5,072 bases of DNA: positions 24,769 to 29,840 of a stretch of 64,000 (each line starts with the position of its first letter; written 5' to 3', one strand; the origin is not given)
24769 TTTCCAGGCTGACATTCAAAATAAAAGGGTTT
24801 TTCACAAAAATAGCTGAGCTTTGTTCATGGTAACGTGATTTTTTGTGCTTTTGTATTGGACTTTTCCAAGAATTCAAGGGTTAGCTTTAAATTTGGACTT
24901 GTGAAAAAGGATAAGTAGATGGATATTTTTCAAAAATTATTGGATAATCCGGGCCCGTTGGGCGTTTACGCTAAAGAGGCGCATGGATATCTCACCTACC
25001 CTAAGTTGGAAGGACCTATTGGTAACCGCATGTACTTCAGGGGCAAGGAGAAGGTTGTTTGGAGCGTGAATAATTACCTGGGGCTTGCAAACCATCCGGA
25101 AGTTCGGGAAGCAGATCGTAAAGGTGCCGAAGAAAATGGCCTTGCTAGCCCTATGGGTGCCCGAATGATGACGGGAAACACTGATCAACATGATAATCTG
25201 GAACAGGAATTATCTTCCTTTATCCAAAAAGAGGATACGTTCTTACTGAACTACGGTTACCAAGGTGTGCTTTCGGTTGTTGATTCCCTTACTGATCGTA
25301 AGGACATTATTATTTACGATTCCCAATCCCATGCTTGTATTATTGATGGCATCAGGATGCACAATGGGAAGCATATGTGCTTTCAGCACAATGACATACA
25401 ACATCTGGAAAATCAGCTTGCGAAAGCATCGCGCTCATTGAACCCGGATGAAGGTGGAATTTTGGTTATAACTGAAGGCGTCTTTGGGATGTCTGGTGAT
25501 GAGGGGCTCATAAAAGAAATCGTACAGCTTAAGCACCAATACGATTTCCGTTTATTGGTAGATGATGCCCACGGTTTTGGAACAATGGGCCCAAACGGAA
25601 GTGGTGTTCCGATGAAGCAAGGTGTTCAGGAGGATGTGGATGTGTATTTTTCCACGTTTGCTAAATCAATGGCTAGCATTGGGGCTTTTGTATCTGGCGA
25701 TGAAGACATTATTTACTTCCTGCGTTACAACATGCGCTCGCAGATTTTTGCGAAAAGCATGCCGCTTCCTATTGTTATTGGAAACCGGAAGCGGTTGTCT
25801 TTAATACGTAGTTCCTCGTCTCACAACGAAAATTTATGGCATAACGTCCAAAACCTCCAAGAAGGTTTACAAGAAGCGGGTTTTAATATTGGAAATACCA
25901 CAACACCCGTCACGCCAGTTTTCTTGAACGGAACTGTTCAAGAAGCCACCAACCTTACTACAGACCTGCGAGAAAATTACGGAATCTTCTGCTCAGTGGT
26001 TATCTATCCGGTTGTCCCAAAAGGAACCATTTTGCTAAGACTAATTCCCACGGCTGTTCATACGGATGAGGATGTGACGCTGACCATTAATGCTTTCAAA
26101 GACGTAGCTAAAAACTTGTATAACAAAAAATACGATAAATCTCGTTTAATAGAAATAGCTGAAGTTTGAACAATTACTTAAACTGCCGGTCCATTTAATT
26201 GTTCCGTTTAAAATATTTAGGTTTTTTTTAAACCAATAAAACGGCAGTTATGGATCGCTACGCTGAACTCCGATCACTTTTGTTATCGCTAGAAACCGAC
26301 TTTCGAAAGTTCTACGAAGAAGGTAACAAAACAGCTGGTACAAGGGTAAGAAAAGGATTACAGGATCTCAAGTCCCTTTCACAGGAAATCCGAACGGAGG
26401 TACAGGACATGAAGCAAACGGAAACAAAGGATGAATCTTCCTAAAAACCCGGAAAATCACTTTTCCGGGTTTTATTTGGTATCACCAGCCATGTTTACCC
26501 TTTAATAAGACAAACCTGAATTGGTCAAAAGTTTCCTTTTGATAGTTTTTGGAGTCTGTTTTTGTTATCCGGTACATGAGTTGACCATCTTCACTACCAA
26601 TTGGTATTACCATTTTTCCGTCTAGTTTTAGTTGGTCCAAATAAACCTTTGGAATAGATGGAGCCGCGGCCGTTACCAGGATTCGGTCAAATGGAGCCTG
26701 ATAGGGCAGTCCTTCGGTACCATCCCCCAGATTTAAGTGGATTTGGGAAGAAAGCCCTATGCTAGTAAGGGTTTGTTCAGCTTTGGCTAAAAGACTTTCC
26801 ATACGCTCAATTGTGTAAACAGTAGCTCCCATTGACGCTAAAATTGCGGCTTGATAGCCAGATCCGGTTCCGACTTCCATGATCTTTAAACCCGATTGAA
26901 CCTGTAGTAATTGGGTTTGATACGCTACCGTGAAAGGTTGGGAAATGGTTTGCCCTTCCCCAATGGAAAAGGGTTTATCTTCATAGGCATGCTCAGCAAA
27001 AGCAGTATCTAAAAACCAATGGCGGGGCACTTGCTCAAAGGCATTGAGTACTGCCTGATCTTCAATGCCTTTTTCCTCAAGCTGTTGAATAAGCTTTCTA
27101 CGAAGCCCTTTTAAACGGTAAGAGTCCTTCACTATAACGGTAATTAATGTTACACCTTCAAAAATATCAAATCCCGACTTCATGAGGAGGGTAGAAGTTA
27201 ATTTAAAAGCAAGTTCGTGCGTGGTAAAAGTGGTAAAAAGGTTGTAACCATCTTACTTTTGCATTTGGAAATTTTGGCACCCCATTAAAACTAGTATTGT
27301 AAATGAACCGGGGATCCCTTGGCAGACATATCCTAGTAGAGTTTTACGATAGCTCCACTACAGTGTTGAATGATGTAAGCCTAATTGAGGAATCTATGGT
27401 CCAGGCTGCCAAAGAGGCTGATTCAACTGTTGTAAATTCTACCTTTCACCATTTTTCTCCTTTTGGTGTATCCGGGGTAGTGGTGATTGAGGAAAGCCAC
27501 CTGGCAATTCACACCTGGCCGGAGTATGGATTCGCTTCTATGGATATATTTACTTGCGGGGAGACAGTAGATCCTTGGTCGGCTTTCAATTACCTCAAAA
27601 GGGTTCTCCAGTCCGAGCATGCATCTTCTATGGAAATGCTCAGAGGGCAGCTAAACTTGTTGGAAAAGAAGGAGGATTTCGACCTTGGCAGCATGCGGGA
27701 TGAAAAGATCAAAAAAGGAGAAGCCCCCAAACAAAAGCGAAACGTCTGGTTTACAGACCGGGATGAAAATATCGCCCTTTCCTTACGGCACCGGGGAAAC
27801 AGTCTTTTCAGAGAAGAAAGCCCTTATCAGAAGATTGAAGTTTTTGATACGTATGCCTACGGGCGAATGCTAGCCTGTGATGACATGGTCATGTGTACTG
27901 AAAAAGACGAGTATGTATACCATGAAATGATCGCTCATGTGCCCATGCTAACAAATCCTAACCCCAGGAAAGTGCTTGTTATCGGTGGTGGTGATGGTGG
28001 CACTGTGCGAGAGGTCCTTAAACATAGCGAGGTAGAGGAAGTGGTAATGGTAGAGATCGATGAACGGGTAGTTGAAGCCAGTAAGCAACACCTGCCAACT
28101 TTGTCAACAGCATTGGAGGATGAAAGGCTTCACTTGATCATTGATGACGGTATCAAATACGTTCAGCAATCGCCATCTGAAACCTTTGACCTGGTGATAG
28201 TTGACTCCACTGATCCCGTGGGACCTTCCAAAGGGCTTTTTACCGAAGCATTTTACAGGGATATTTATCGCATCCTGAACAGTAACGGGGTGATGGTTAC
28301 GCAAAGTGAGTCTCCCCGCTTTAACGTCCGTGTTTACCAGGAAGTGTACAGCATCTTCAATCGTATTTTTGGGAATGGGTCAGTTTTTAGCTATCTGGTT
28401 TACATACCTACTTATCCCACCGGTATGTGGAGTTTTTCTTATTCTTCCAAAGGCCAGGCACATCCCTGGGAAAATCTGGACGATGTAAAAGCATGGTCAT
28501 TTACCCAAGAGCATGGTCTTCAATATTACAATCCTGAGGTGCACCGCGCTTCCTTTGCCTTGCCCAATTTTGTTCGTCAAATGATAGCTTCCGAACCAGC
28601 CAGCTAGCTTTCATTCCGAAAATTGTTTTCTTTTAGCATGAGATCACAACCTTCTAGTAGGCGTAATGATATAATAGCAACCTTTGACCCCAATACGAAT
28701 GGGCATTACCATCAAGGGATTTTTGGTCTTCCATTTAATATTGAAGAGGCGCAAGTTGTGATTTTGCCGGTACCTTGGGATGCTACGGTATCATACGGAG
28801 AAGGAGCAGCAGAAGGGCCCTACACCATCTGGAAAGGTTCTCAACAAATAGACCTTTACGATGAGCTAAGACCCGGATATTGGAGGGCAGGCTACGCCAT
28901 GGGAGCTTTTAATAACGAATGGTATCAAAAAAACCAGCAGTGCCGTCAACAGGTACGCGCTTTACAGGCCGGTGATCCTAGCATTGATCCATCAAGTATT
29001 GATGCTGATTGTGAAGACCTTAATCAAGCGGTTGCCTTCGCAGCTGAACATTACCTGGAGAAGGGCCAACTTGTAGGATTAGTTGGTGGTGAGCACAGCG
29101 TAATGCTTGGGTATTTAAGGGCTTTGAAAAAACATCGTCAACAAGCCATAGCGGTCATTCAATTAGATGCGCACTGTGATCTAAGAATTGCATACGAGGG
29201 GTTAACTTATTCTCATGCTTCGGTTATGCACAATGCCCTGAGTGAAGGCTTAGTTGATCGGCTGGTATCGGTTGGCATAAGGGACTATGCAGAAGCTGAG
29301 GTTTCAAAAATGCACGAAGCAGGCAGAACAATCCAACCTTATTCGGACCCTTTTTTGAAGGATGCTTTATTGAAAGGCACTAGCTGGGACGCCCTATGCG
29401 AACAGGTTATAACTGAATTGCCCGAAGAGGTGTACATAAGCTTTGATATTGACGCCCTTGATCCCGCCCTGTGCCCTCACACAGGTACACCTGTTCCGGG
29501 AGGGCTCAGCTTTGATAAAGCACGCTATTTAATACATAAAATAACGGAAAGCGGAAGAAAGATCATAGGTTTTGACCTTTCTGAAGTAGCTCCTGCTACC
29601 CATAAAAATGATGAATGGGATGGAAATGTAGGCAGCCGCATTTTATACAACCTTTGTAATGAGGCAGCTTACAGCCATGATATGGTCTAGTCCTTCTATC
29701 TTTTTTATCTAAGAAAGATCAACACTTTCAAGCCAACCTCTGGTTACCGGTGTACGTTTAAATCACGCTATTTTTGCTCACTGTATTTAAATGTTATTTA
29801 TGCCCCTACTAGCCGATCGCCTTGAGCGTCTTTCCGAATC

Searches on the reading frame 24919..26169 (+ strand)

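Call 25: search_protein_families(library=pfam, proteins=[window:24919-26169:+], max_evalue=0.0001)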
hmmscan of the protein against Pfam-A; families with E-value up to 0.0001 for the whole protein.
window:24919-26169:+ (416 aa): 1 family
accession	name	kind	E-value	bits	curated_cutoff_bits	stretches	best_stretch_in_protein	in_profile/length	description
PF00155.27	Aminotran_1_2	-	3e-35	122.5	19.7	1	44-391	2-359/361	Aminotransferase class I and II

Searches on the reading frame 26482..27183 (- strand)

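Call 25: search_protein_families(library=pfam, proteins=[window:26482-27183:-], max_evalue=0.0001)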
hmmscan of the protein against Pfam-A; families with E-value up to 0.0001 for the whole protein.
window:26482-27183:- (233 aa): 4 families
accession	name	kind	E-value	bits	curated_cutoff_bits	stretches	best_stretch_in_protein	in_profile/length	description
PF01135.25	PCMT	-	1.5e-57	195.3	20.3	1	29-230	4-208/210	Protein-L-isoaspartate(D-aspartate) O-methyltransferase (PCMT)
PF13847.12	Methyltransf_31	-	4.4e-07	30.1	27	1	97-209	3-125/145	Methyltransferase domain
PF13649.12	Methyltransf_25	-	1.2e-05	26.3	27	1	101-172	1-72/97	Methyltransferase domain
PF08241.18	Methyltransf_11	-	7.7e-05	23.7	21.2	0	103-174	2-70/95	Methyltransferase domain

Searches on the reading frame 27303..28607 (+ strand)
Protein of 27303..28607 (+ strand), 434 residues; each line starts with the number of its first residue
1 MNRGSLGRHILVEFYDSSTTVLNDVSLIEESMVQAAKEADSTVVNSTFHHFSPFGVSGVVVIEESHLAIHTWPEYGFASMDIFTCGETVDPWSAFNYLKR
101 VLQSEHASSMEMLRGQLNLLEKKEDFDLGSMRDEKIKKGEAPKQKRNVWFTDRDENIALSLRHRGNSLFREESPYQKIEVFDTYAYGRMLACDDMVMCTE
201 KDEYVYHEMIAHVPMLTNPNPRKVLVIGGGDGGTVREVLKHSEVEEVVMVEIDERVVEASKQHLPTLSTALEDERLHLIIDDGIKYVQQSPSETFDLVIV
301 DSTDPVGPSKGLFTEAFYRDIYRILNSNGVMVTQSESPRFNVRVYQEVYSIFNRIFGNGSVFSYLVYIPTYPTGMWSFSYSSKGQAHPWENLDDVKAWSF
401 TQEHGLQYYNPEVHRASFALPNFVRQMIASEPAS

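Call 25: search_protein_families(library=pfam, proteins=[window:27303-28607:+], max_evalue=0.0001)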
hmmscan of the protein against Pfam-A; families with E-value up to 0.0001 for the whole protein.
window:27303-28607:+ (434 aa): 3 families
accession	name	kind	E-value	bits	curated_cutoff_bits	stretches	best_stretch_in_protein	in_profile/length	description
PF01564.23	Spermine_synth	-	1.2e-62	211.3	22.9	1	204-384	2-179/186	Spermine/spermidine synthase domain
PF02675.21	AdoMet_dc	-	1.2e-39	135.4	25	1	9-115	1-107/107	S-adenosylmethionine decarboxylase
PF17284.7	Spermine_synt_N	-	9.6e-12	45.1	22.1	1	148-200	1-53/53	Spermidine synthase tetramerisation domain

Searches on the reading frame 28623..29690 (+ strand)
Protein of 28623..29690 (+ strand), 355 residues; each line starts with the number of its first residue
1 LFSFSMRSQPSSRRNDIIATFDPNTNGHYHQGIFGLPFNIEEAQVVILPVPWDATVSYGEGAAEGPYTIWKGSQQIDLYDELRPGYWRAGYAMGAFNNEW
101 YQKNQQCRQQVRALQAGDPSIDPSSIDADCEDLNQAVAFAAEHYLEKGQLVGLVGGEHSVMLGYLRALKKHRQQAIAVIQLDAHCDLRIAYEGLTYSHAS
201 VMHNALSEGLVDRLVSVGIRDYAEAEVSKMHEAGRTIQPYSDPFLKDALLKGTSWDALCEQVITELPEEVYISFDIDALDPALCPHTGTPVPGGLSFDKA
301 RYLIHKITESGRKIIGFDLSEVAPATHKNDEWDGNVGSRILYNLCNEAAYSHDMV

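Call 13: search_protein_families(library=pfam, proteins=[window:28623-29690:+], max_evalue=0.001)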
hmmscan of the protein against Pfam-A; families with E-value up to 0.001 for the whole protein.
window:28623-29690:+ (355 aa): 1 family
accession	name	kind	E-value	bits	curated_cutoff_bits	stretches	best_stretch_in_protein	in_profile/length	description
PF00491.26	Arginase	-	1.2e-53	182.8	22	1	44-343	2-276/280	Arginase family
